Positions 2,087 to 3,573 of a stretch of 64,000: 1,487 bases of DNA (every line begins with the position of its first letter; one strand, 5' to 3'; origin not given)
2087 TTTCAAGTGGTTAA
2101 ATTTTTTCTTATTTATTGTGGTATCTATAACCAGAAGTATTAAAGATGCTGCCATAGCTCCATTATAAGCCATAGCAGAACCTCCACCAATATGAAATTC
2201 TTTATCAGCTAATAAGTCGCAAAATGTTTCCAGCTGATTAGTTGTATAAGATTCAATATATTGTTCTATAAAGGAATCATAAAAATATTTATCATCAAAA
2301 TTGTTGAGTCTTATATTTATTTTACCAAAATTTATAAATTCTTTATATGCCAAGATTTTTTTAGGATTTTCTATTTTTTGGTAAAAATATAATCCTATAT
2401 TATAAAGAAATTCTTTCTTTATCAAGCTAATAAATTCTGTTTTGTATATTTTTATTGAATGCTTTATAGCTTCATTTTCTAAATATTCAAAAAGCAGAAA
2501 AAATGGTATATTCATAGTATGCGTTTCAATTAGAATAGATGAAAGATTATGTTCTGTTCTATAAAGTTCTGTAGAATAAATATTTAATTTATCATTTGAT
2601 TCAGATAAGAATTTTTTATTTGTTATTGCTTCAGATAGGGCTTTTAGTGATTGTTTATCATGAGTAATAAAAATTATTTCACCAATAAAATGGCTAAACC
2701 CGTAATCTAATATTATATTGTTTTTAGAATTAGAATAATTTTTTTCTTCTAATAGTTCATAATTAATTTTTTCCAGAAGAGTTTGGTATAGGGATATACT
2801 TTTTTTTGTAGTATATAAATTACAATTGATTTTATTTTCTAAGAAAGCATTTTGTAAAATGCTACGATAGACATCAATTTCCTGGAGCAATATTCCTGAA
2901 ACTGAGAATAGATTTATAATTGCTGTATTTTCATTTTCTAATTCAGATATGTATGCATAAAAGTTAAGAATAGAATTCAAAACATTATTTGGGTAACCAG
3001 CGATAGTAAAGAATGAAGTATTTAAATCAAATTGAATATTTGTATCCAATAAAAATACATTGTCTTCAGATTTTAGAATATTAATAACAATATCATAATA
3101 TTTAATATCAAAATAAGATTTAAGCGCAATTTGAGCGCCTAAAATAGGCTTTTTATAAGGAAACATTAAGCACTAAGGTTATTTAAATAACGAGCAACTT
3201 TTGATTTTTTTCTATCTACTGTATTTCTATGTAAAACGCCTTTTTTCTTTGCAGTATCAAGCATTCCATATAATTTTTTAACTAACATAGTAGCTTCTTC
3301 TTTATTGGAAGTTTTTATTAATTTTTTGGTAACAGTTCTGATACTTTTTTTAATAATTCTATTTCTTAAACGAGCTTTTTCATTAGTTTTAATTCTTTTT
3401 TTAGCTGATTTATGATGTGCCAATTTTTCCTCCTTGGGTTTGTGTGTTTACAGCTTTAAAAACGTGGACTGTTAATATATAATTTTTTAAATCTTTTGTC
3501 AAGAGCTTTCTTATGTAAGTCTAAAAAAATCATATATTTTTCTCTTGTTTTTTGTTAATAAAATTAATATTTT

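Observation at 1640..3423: FTCD-like protein translationally coupled to ribosomal protein S20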

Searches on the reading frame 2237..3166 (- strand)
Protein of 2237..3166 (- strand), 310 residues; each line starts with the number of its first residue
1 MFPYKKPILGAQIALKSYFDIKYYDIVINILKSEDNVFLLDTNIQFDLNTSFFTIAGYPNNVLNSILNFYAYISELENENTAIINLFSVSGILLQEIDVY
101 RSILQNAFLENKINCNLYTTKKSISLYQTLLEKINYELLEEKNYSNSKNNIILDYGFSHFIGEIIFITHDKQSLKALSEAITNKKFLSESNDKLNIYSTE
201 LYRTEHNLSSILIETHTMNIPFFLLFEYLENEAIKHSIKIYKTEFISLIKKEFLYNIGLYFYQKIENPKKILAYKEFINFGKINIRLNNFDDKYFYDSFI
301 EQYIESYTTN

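Call 13: search_protein_representatives(protein=window:2237-3166:-)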
Query: 310 residues. Proteins with E-value up to 0.001 (for the whole library): 4; up to 1e-10: 4; up to 1e-30: 1. The best 4 are listed.
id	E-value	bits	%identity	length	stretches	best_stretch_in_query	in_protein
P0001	2.9e-190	647.4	100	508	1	1-310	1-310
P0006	1.4e-29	120.0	33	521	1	1-308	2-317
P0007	7.9e-19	84.7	25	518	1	1-301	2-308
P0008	1.8e-12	63.9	24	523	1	3-307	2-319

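Call 15: search_protein_families(library=pfam, proteins=[P0006, P0007, P0008], max_evalue=1)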
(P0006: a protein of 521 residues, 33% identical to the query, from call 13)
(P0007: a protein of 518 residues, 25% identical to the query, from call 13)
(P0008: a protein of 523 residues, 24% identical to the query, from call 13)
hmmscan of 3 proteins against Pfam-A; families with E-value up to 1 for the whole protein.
P0006 (521 aa): 3 families
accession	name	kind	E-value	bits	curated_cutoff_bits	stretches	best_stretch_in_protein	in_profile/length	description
PF04961.17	FTCD_C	-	1.4e-35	123.1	24.5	1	321-490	2-173/182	Formiminotransferase-cyclodeaminase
PF02971.19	FTCD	-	4.2e-11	43.4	24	1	208-293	44-128/145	Formiminotransferase domain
PF07837.17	FTCD_N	-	0.024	14.8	27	1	25-83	17-75/176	Formiminotransferase domain, N-terminal subdomain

P0007 (518 aa): 4 families
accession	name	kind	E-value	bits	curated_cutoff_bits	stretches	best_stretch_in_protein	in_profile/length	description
PF04961.17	FTCD_C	-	7.1e-37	127.3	24.5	1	318-484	1-170/182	Formiminotransferase-cyclodeaminase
PF02971.19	FTCD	-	5.4e-13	49.5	24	1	204-301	44-140/145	Formiminotransferase domain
PF04039.18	MnhB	-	0.058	14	22.5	1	325-368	20-62/127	Domain related to MnhB subunit of Na+/H+ antiporter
PF02536.19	mTERF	-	0.21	10.9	23.1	1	378-441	151-209/314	mTERF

P0008 (523 aa): 3 families
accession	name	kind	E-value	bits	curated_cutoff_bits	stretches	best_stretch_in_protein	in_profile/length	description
PF04961.17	FTCD_C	-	9.5e-37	126.9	24.5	1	324-485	2-166/182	Formiminotransferase-cyclodeaminase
PF02971.19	FTCD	-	4.8e-07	30.2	24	1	226-306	61-140/145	Formiminotransferase domain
PF04039.18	MnhB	-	0.2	12.3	22.5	1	332-374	22-63/127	Domain related to MnhB subunit of Na+/H+ antiporter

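Call 16: find_encoding_contigs(protein=P0006, flank=8000, max_places=4)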
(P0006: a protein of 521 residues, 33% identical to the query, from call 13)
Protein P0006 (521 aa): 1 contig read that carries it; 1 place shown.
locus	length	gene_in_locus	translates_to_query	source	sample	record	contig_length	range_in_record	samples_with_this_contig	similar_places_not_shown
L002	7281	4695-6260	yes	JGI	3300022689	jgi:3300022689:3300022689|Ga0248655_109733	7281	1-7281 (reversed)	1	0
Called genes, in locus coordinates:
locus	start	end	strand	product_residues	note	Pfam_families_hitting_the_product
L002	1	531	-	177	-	?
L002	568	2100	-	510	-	PF02927:CelD_N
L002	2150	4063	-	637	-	PF22422:MGH1-like_GH, PF01204:Trehalase, PF03200:Glyco_hydro_63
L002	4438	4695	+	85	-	PF01649:Ribosomal_S20p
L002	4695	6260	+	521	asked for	PF02971:FTCD, PF04961:FTCD_C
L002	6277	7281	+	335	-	?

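Call 17: find_encoding_contigs(protein=P0007, flank=8000, max_places=4)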
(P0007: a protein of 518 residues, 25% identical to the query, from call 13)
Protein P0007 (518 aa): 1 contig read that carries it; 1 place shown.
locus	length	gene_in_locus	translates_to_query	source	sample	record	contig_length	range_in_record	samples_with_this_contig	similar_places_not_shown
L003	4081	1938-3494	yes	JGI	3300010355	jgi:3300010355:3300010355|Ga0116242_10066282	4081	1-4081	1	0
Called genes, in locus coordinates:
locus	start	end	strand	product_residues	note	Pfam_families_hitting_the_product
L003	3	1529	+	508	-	?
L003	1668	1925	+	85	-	PF01649:Ribosomal_S20p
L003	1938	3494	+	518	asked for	PF02971:FTCD, PF04961:FTCD_C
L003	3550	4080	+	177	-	?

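Call 18: find_encoding_contigs(protein=P0008, flank=8000, max_places=4)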
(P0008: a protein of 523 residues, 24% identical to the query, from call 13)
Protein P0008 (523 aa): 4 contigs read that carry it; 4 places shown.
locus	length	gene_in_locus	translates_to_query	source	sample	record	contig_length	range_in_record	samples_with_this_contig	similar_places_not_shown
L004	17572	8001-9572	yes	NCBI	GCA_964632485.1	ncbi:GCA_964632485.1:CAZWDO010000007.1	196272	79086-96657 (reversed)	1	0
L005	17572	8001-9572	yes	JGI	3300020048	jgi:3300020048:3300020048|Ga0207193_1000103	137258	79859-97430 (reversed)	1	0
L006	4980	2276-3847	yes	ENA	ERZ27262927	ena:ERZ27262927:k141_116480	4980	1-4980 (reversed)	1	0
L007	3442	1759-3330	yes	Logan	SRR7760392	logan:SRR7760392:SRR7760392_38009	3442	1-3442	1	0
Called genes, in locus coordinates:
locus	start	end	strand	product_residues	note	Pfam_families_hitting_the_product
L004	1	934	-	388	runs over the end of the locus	PF08240:ADH_N, PF00107:ADH_zinc_N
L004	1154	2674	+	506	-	PF00072:Response_reg, PF13487:HD_5, PF01966:HD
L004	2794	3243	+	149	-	-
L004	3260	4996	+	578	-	PF21760:SecD_1st, PF22599:SecDF_P1_head, PF02355:SecD_SecF_C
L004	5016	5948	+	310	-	PF07549:Sec_GG (weak), PF02355:SecD_SecF_C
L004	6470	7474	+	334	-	PF00561:Abhydrolase_1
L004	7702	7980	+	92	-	PF01649:Ribosomal_S20p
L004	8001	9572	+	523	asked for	PF02971:FTCD (weak), PF04961:FTCD_C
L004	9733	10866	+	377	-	-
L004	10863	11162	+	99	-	PF13585:CHU_C (weak), PF13860:FlgD_ig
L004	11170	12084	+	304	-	-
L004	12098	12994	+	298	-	-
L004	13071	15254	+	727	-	PF04932:Wzy_C, PF13428:TPR_14 (faint), PF13414:TPR_11 (faint), PF13431:TPR_17 (faint), PF13424:TPR_12, PF13432:TPR_16 (weak), PF00515:TPR_1 (weak), PF07719:TPR_2 (weak), +1 more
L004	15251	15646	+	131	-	PF04892:VanZ-LLP1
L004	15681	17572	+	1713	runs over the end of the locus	PF17963:Big_9 (faint), PF25788:Ig_Rha78A_N (faint), PF13860:FlgD_ig (weak)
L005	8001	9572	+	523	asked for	PF02971:FTCD (weak), PF04961:FTCD_C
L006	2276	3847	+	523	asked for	PF02971:FTCD (weak), PF04961:FTCD_C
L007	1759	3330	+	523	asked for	PF02971:FTCD (weak), PF04961:FTCD_C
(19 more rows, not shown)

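Call 28: find_homologous_proteins(query=A3, max_evalue=0.01)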
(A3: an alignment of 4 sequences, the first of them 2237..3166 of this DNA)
Query A3 (4 sequences) (310 aa, profile of the alignment): 4 proteins with E <= 0.01 among 4325 candidates.
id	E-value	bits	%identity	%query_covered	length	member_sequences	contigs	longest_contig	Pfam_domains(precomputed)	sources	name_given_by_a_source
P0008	2.7e-141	489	24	98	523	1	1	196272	PF02971.20,PF04961.18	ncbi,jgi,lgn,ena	-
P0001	1.5e-123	430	100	100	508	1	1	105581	PF04961.18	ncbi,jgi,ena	-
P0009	9.0e-11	60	32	17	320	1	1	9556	PF02971.20,PF07837.18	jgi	jgi:glutamate formiminotransferase / 5-formyltetrahydrofolate cyclo-ligase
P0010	8.5e-8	50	35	6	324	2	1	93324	PF02971.20,PF07837.18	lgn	-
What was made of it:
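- Closest known: Monofunctional glutamate formiminotransferases. Same: They are homologous to residues 1-300, with profile E = 9e-11 and 8.5e-8 (call 28).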

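Call 29: search_solved_structures(query=A3, max_evalue=10, show_alignments=2)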
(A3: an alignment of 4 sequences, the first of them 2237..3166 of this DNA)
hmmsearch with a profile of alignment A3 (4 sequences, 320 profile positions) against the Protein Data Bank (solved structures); distinct sequences matched with E-value up to 10: 5.
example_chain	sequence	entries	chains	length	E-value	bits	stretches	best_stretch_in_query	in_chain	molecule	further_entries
1tt9_A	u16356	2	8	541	4.3e-12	49.2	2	209-302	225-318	Formimidoyltransferase-cyclodeaminase (Formiminotransferase- cyclodeaminase) (FTCD) (58 kD | Formimidoyltransferase-cyclodeaminase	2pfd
1qd1_A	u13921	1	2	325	2.9e-09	39.9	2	207-300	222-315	FORMIMINOTRANSFERASE-CYCLODEAMINASE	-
4xav_A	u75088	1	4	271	0.048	16.2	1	49-112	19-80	Gliomedin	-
5yby_A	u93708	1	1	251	0.35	13.4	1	51-110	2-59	Gliomedin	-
1jba_A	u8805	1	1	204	0.64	12.5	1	198-282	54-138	PROTEIN (GUANYLATE CYCLASE ACTIVATING PROTEIN 2)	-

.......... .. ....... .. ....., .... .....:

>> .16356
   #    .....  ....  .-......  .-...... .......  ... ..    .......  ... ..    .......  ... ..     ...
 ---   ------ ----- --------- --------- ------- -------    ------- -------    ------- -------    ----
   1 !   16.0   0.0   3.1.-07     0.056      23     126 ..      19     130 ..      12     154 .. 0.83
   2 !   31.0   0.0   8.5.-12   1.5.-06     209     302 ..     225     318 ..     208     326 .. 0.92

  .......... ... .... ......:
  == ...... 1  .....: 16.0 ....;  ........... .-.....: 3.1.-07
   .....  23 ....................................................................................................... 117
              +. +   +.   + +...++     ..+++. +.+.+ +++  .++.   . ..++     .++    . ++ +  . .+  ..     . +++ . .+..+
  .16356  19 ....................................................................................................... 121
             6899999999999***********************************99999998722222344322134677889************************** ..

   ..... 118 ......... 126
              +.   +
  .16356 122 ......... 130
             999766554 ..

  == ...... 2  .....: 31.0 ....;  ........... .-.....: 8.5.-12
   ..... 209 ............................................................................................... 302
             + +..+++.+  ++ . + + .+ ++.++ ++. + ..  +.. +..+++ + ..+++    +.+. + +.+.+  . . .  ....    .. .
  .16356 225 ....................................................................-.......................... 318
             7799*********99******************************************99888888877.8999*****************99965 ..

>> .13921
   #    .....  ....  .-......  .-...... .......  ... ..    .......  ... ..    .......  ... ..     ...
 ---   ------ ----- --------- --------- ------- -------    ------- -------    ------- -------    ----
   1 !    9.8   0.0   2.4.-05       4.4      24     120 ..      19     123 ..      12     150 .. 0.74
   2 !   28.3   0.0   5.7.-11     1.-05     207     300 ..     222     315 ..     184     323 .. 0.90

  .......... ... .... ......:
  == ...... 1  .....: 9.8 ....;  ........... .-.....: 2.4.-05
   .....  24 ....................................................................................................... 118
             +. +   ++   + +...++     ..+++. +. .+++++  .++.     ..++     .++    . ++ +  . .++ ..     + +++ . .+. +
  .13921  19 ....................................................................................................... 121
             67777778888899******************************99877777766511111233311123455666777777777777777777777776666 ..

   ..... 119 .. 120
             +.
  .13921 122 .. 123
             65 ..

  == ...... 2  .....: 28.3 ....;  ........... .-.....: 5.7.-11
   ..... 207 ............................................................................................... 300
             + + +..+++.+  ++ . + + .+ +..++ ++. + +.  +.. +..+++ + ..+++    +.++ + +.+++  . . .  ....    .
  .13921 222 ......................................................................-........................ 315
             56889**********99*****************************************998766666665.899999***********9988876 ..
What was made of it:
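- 2237..3166 (-): Residues 1-310 of the 508-aa protein: a diverged formiminotransferase (FT) domain with both subdomains and the linker. It lacks the His82 loop and the NFSEG motif. Family profile against PDB 1tt9/1qd1: E = 4e-12 and 3e-9 (call 29).
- On Formiminotransferase-cyclodeaminase (FTCD) as a bifunctional enzyme: The family profile hits 1tt9 at E = 4e-12 (call 29).
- Closest known: Fused bacterial/mammalian formiminotransferase-cyclodeaminase. Same: The linker segment aligns with that of mammalian FTCD (call 29).
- The N-terminal family profile hits rat FTCD 1tt9 and pig FT domain 1qd1 in two colinear stretches, E = 4e-12 and 3e-9 (call 29).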

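Call 70: predict_structure(alignment_id=A3)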
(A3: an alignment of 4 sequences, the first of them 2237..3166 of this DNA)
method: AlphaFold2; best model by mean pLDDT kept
length: 310 residues; sequences in the alignment: 4
mean_pLDDT: 80.1   pTM: 0.81
mean pLDDT of the five models: 80.1, 75.1, 72.6, 71.4, 70.3
residues with pLDDT >= 90: 56; 70-90: 198; 50-70: 44; < 50: 12
segments of 3 or more residues with pLDDT < 50: 1-3, 188-193
pLDDT, mean of each block of 10 residues (from residue 1): 64 83 85 88 81 90 94 85 89 86 91 87 78 67 74 87 85 83 55 63 76 73 81 87 80 87 85 89 84 71 56
secondary structure, 60 per line:
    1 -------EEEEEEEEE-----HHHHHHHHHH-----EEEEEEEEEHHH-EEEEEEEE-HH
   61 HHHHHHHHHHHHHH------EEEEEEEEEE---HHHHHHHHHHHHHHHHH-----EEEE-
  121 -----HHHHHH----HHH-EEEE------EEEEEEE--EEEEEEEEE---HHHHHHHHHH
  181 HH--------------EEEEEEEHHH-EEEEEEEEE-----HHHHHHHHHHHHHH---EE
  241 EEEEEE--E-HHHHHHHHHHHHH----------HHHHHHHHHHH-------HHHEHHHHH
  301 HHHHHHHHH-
elements in order: E8-16 H22-31 E37-45 E50-57 H59-74 E81-90 H94-110 E116-119 H126-131 E140-143 E150-156 E159-167 H171-182 E197-203 E208-216 H222-235 E239-246 H251-263 H274-284 H296-309

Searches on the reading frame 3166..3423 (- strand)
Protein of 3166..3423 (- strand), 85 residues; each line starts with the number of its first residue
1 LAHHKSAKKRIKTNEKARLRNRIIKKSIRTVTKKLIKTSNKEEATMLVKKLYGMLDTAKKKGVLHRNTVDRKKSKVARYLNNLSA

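Call 3: search_protein_families(library=pfam, proteins=[window:3166-3423:-], max_evalue=1)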
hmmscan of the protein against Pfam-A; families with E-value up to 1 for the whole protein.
window:3166-3423:- (85 aa): 4 families
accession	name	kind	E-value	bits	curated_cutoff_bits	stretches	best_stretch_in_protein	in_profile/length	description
PF01649.23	Ribosomal_S20p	-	5.2e-22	78.7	29.5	1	2-81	1-83/83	Ribosomal protein S20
PF16088.10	BORCS7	-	0.041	14.6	27.3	1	4-58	6-61/103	BLOC-1-related complex sub-unit 7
PF17924.6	TetR_C_19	-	0.08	13.8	26.8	1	4-81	35-111/117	Tetracyclin repressor-like, C-terminal domain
PF20458.3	DUF6711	-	0.19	12.6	27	1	57-83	38-64/134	Family of unknown function (DUF6711)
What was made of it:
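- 3166..3423 (-): rpsT, ribosomal protein S20 (85 aa). It has a TTG start, and its stop codon overlaps the next gene's ATG. Pfam S20p E = 5e-22 (call 3).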

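Call 4: search_protein_families(library=ncbifam, proteins=[window:3166-3423:-], max_evalue=1)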
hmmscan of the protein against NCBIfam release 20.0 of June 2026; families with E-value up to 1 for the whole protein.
window:3166-3423:- (85 aa): 2 families
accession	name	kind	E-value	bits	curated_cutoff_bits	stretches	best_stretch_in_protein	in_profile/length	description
TIGR00029.2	S20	equivalog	1.5e-23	83.3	33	1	1-81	1-84/84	30S ribosomal protein S20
NF007277.0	PRK09736.1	equivalog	0.044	12.9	338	1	18-74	104-160/353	5-methylcytosine-specific restriction endonuclease system specificity protein McrC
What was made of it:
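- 3166..3423 (-): TIGR00029 scores 83.3 bits against a cut-off of 33 (call 4).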
